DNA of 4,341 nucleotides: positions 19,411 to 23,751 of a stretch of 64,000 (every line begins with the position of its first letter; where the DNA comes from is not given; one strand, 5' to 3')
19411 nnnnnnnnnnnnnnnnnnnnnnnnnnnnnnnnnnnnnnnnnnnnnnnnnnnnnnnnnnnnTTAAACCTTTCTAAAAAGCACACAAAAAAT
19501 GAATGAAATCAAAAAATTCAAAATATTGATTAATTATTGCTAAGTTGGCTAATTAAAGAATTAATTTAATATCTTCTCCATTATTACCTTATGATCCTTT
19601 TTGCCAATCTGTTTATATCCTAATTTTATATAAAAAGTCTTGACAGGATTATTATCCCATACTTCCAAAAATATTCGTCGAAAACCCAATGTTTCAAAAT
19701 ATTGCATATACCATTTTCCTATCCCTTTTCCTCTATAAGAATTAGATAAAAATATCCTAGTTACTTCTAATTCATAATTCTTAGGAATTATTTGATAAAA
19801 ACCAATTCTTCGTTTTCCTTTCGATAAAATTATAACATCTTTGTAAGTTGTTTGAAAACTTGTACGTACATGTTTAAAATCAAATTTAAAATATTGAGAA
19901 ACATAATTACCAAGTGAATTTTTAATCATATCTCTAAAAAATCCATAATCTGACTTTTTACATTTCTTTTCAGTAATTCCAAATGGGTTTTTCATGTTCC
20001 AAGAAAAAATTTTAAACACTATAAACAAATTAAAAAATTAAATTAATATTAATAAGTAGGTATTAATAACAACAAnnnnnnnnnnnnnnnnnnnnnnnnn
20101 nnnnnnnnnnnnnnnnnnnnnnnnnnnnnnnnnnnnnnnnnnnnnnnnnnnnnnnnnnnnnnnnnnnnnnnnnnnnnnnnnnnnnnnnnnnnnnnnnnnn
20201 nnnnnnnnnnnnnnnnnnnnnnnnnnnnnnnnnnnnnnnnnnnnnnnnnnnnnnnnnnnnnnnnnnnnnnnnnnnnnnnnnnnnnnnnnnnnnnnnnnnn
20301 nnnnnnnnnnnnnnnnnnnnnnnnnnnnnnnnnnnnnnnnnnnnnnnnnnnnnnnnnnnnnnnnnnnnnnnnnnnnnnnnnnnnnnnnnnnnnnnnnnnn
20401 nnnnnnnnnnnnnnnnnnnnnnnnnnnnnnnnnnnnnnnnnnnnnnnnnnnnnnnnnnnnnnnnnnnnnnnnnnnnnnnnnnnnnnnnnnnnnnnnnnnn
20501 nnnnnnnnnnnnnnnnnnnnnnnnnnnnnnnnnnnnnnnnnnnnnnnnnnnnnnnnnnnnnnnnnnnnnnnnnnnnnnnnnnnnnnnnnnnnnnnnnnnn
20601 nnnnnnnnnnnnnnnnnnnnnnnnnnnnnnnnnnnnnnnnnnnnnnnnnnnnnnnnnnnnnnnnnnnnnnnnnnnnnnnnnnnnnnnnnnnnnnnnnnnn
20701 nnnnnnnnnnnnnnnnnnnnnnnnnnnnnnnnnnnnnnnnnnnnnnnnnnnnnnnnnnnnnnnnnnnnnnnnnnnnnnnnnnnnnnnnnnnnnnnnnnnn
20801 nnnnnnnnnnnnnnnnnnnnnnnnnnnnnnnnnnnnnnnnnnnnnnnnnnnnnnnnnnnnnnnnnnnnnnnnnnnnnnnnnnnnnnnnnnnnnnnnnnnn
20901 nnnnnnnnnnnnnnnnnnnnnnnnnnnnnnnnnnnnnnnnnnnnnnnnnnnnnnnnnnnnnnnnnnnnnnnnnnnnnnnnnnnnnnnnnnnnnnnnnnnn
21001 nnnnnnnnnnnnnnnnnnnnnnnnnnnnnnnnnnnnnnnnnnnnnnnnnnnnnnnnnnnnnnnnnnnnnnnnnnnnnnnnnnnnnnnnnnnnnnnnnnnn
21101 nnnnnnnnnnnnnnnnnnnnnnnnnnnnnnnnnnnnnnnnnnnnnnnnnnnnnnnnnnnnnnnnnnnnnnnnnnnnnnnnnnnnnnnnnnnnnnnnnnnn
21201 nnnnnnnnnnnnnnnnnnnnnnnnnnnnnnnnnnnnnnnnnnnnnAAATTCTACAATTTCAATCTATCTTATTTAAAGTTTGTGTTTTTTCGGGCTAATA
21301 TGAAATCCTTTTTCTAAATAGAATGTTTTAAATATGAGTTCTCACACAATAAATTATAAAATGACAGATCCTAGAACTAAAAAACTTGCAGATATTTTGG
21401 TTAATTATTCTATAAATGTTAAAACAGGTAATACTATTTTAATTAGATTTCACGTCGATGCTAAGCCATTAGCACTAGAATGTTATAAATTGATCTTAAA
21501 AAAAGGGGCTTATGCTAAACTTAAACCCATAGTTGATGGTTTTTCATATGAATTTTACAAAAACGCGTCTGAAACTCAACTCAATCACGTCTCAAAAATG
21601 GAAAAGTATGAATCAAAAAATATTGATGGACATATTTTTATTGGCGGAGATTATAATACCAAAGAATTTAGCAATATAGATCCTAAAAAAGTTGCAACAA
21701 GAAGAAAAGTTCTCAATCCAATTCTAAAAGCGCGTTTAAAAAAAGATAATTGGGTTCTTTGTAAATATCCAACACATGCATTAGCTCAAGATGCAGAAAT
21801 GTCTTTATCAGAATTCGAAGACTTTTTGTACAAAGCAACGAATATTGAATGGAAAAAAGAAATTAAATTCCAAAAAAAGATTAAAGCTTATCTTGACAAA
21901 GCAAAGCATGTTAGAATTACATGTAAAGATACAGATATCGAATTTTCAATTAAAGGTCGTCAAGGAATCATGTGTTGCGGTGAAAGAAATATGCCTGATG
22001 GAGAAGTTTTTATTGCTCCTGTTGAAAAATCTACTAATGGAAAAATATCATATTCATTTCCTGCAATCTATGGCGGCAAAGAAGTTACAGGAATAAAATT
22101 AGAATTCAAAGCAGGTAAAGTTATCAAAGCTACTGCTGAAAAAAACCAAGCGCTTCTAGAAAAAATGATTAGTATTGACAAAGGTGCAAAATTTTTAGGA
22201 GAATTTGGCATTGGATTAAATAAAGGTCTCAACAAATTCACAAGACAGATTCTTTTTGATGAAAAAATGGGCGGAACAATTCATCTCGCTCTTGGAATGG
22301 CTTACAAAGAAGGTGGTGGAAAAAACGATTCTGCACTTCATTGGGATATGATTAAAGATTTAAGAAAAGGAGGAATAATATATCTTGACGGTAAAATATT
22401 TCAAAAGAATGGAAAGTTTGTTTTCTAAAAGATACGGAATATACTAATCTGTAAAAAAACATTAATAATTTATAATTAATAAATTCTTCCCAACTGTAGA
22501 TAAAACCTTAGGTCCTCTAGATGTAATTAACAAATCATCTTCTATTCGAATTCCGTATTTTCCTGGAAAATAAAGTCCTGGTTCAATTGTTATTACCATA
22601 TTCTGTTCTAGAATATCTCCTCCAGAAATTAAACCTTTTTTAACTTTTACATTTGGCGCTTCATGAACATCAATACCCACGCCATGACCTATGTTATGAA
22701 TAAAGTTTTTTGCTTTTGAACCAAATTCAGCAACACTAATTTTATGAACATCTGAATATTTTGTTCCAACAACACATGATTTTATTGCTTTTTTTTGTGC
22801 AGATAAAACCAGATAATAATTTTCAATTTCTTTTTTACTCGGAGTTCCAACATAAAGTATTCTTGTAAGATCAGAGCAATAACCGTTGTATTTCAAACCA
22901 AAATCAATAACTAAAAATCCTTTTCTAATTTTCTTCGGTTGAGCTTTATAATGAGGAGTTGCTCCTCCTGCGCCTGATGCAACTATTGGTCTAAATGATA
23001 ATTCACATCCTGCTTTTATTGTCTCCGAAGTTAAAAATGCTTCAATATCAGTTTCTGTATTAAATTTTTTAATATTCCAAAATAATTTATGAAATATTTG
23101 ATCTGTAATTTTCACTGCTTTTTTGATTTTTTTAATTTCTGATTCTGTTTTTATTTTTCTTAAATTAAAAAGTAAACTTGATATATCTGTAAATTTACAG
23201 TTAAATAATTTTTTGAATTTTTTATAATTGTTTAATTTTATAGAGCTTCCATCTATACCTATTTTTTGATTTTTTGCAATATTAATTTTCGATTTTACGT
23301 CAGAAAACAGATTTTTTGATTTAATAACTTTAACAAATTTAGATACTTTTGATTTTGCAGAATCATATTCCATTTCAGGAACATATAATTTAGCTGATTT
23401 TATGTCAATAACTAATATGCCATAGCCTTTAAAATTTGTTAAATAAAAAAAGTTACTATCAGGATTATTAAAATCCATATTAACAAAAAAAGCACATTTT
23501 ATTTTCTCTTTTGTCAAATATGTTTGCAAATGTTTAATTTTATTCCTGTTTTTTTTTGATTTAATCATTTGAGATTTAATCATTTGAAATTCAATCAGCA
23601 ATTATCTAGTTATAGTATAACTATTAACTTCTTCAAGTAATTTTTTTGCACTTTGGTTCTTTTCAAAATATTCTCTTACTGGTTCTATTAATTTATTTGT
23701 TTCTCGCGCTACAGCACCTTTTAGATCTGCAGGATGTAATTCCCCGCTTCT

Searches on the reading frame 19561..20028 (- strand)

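Call 24: search_protein_families(library=pfam, proteins=[window:19561-20028:-], max_evalue=0.001)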
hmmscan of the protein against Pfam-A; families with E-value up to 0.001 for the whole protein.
window:19561-20028:- (155 aa): 3 families
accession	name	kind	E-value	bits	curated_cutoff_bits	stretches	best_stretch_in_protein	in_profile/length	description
PF13508.13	Acetyltransf_7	-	2.1e-09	38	27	1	65-139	5-83/84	Acetyltransferase (GNAT) domain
PF00583.31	Acetyltransf_1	-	5.4e-08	33.5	20.7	1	65-138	35-116/116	Acetyltransferase (GNAT) family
PF13673.13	Acetyltransf_10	-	1.4e-06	28.7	23.6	1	52-144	20-113/128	Acetyltransferase (GNAT) domain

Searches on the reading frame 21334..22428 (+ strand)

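Call 24: search_protein_families(library=pfam, proteins=[window:21334-22428:+], max_evalue=0.001)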
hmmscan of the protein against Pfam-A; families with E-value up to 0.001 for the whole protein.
window:21334-22428:+ (364 aa): 1 family
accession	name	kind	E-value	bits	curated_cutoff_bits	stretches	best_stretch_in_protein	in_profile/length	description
PF02073.20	Peptidase_M29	-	6.1e-72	243.1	27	1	13-345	3-386/406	Thermophilic metalloprotease (M29)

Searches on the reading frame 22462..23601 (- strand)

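Call 24: search_protein_families(library=pfam, proteins=[window:22462-23601:-], max_evalue=0.001)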
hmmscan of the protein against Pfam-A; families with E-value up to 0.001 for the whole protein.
window:22462-23601:- (379 aa): 2 families
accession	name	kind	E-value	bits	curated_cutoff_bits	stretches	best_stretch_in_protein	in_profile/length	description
PF00557.29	Peptidase_M24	-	1.8e-55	188.4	23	1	158-360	2-207/208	Metallopeptidase family M24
PF01321.24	Creatinase_N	-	1.8e-13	51.6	22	1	22-150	2-128/128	Creatinase/Prolidase N-terminal domain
